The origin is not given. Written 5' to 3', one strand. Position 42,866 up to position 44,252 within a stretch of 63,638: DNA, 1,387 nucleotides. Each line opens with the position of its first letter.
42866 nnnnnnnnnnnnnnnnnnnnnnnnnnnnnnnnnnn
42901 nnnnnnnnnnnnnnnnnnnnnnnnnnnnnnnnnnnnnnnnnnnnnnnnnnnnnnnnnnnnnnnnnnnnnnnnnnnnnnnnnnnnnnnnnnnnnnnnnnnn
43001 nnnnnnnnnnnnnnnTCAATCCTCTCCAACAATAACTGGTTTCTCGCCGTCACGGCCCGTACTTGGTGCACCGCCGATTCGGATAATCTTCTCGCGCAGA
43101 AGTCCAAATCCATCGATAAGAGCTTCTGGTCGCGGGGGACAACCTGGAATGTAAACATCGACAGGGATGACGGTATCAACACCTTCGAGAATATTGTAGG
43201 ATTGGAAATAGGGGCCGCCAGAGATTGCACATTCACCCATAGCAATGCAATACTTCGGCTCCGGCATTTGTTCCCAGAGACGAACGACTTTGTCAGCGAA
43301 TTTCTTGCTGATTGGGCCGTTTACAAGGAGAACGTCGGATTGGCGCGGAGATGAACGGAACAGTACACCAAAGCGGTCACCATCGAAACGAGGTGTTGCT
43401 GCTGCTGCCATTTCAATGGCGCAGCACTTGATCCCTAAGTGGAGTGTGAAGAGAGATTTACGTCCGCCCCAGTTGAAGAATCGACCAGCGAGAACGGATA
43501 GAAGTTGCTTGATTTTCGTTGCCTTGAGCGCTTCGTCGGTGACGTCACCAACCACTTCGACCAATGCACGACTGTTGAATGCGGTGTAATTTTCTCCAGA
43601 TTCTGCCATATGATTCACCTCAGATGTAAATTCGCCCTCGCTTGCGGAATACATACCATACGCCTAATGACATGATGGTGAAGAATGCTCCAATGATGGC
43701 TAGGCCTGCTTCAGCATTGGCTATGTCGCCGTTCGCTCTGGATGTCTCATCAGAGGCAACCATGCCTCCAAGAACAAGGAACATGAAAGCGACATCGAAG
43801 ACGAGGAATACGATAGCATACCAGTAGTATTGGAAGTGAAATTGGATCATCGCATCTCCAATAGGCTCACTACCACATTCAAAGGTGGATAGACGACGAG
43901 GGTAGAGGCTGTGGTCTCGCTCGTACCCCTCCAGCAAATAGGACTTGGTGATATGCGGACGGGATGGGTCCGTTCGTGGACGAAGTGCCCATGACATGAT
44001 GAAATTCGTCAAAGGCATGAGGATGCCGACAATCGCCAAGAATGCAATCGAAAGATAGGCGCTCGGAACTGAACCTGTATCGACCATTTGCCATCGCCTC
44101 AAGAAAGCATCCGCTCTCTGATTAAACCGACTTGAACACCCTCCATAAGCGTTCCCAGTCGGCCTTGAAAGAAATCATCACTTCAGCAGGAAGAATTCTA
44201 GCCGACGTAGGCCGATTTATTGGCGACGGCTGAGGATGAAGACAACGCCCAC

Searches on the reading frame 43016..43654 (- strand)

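Call 5: search_protein_families(library=pfam, proteins=[window:43016-43654:-], max_evalue=0.01)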
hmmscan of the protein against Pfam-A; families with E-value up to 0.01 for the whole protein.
window:43016-43654:- (212 aa): 1 family
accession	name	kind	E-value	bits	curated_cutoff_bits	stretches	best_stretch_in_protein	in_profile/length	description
PF01058.29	Oxidored_q6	-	6e-28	97.6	27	1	77-183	3-125/128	NADH ubiquinone oxidoreductase, 20 Kd subunit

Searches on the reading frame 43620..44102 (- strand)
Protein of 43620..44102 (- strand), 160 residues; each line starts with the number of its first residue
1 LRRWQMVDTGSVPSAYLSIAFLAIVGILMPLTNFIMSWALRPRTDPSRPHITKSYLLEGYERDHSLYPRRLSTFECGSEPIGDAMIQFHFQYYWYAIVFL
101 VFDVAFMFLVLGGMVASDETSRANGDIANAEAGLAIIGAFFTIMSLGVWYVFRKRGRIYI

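Call 5: search_protein_families(library=pfam, proteins=[window:43620-44102:-], max_evalue=0.01)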
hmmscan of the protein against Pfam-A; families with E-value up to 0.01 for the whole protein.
window:43620-44102:- (160 aa): 4 families
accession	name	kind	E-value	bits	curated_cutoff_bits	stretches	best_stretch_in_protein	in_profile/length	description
PF00507.24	Oxidored_q4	-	6e-17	62.1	23.3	1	65-155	15-95/99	NADH-ubiquinone/plastoquinone oxidoreductase, chain 3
PF16082.10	Phage_holin_2_4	-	0.0054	17.1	30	0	10-45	24-59/77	Bacteriophage holin family, superfamily II-like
PF04479.18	RTA1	-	0.0058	16.6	24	1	90-152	64-124/208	RTA1 like protein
PF23987.1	Phage_holin_10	-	0.0061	17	27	0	130-155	28-51/52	Bacteriophage holin Pam3 gp28 family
